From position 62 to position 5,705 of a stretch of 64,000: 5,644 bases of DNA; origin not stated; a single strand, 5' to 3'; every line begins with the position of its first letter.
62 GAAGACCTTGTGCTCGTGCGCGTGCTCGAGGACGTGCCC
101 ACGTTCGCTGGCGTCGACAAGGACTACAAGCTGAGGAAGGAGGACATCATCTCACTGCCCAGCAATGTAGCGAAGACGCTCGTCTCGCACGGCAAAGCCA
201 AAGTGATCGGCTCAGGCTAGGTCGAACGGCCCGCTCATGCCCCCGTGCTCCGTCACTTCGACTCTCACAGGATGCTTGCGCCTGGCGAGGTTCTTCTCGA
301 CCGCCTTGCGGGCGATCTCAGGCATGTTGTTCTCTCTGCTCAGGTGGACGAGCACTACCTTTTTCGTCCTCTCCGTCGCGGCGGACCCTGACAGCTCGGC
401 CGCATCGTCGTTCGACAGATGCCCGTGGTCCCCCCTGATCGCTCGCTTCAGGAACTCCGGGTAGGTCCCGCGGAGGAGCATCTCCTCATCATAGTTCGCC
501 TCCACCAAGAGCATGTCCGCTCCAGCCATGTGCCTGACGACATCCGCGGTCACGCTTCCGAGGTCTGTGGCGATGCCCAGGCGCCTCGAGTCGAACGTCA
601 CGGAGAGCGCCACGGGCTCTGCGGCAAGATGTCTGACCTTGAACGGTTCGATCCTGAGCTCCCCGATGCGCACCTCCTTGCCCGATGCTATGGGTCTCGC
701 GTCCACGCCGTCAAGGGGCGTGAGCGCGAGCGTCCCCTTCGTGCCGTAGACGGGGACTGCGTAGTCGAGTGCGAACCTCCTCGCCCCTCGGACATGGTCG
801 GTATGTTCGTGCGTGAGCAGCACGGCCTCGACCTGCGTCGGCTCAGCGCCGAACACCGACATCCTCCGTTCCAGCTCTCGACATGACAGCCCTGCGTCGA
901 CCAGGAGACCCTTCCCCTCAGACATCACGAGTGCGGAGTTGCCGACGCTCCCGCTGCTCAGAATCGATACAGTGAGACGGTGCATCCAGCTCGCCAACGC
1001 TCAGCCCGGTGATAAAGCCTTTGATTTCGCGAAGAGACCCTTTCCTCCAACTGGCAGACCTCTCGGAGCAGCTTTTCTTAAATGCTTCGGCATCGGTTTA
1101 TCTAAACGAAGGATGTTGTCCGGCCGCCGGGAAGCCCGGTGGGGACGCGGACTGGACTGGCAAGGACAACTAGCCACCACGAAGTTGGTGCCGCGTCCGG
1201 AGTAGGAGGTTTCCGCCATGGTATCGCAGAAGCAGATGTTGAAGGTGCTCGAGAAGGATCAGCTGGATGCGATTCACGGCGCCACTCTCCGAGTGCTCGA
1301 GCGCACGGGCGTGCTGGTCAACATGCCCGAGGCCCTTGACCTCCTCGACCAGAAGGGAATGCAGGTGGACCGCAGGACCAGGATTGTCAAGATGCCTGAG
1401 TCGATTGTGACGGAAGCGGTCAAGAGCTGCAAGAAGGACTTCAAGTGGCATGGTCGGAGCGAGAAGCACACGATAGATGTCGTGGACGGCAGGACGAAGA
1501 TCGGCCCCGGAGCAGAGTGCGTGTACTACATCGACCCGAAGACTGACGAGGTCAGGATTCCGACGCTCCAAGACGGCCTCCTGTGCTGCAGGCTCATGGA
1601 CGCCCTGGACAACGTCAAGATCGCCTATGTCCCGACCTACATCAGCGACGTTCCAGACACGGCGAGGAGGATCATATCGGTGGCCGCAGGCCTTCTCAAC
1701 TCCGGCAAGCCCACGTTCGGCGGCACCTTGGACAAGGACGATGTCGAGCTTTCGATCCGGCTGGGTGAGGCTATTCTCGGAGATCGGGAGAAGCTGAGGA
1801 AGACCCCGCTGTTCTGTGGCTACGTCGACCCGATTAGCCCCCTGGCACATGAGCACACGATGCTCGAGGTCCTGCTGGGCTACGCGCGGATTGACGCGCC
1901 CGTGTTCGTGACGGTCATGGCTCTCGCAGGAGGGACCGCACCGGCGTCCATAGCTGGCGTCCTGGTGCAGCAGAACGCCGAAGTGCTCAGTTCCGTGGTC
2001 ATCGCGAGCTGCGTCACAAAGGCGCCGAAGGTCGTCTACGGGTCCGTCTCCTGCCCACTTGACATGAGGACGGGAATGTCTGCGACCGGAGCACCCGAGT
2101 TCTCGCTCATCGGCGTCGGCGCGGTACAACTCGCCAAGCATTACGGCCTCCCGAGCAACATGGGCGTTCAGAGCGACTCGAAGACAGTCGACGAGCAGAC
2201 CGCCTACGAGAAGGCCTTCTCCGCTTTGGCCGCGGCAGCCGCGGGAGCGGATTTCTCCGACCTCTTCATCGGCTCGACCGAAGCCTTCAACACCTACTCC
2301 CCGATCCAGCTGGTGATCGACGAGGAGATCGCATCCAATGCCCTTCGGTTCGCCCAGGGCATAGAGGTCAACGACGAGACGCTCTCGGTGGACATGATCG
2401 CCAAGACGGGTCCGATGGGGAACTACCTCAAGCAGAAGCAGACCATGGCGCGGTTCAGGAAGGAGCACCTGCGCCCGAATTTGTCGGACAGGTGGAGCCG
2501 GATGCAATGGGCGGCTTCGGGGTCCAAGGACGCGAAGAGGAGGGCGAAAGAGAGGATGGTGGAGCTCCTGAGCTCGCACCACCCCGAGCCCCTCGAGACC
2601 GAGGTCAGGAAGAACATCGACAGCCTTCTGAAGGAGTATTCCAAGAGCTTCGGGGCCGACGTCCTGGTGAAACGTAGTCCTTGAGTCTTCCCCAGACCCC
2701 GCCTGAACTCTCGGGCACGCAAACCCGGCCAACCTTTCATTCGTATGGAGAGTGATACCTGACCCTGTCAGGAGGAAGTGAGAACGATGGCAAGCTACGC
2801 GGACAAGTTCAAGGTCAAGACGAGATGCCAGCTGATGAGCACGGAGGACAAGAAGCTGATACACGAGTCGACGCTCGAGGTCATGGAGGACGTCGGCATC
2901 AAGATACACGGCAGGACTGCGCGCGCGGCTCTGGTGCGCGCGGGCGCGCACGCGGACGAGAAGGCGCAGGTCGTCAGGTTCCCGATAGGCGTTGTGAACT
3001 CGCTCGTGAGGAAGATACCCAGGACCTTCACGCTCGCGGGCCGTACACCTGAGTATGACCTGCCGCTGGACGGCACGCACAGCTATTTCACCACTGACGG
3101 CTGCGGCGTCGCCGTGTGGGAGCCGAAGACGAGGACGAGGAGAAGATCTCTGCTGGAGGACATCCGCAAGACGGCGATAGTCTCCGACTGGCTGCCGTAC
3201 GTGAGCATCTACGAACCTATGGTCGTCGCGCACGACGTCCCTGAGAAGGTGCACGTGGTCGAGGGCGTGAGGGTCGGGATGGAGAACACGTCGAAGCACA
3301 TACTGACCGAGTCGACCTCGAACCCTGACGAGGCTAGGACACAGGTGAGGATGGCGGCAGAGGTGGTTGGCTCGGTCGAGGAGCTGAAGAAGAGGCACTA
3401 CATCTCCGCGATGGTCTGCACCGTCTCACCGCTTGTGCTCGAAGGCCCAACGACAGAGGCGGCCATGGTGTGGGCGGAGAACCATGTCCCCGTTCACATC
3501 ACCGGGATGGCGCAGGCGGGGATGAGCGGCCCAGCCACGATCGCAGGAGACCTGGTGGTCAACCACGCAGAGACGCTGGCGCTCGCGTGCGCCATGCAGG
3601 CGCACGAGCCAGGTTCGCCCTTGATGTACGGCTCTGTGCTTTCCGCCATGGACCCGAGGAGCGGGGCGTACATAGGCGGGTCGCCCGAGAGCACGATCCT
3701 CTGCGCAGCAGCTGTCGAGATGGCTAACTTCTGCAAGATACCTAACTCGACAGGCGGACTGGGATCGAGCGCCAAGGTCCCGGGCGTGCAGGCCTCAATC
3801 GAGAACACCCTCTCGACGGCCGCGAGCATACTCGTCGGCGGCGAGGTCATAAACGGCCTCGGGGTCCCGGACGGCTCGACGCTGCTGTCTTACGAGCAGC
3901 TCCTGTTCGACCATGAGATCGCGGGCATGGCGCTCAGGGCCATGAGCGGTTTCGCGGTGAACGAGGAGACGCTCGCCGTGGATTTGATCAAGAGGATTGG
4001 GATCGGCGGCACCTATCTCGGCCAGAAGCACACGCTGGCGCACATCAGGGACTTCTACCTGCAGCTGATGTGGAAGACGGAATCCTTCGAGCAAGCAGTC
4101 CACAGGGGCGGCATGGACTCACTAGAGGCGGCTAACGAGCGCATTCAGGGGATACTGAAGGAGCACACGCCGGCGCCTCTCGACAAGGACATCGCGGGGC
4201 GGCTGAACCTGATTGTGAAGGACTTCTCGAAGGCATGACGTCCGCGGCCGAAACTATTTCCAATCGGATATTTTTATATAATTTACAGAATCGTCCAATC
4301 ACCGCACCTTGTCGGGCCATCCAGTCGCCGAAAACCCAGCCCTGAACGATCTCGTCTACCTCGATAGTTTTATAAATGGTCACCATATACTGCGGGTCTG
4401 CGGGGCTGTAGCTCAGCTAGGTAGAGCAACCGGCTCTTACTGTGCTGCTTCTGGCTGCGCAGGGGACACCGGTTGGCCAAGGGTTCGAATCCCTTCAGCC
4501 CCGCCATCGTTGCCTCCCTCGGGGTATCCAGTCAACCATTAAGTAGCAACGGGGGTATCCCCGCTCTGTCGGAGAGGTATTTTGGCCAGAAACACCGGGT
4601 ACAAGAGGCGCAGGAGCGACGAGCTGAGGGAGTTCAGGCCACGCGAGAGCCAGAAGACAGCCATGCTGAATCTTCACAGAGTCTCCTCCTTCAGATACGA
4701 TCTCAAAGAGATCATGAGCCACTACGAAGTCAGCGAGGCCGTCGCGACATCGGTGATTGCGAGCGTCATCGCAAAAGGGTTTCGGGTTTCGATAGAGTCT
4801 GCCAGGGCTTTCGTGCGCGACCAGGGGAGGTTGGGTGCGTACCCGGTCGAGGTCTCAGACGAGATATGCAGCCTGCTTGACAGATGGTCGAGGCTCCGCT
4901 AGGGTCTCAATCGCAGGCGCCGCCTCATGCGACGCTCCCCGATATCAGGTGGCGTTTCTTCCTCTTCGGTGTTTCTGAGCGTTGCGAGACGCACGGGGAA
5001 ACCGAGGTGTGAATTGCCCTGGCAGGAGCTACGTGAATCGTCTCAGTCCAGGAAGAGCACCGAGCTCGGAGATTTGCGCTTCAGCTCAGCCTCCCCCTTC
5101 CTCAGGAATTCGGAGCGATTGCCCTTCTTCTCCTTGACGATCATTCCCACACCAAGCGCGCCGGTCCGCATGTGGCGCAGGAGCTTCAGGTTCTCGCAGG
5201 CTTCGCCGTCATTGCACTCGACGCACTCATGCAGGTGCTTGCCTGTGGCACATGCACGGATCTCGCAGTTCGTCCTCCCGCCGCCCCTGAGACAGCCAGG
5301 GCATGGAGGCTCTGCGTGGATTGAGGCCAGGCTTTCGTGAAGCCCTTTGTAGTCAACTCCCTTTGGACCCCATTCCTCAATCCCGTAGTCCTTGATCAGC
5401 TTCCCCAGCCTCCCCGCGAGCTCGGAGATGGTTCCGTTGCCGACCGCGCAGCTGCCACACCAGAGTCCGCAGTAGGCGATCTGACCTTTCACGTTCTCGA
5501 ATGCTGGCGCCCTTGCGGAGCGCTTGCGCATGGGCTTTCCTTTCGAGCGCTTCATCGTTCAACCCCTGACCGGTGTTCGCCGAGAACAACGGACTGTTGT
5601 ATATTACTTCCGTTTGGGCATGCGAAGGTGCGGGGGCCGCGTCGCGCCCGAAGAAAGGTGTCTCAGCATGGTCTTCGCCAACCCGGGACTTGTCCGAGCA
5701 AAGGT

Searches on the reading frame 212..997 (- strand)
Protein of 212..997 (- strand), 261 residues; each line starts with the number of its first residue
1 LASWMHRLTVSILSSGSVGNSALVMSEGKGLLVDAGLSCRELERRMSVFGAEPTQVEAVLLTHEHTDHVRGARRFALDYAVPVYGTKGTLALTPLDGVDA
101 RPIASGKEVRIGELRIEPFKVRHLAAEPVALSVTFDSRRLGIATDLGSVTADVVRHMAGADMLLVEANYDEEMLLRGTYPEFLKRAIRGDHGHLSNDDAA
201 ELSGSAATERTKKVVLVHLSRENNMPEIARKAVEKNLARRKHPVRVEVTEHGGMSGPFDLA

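Call 67: search_protein_families(library=pfam, proteins=[window:212-997:-], max_evalue=0.0001)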
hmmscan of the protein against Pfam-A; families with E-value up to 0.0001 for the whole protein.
window:212-997:- (261 aa): 3 families
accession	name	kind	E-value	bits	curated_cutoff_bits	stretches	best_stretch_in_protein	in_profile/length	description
PF12706.13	Lactamase_B_2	-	1.1e-22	81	27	1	31-218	3-199/200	Beta-lactamase superfamily domain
PF00753.33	Lactamase_B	-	1.1e-12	48.7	22.7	1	18-98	5-86/196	Metallo-beta-lactamase superfamily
PF23023.1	Anti-Pycsar_Apyc1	-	3.6e-05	23.8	50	1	18-78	19-76/250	Anti-Pycsar protein Apyc1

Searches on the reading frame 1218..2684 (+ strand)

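Call 74: search_protein_families(library=pfam, proteins=[window:1218-2684:+], max_evalue=0.0001)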
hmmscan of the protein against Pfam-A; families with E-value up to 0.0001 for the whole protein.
window:1218-2684:+ (488 aa): 1 family
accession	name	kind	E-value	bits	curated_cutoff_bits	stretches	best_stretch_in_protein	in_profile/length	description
PF06253.16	MTTB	-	3.3e-85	286.5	25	1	5-470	28-491/500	Trimethylamine methyltransferase (MTTB)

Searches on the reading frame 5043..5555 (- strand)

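Call 45: search_protein_families(library=pfam, proteins=[window:5043-5555:-], max_evalue=0.0001)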
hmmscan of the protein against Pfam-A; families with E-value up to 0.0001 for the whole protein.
window:5043-5555:- (170 aa): 1 family
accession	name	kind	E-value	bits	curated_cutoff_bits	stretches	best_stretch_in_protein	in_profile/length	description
PF12675.12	DUF3795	-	8.6e-11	42.6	22.6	1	26-124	2-82/83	Protein of unknown function (DUF3795)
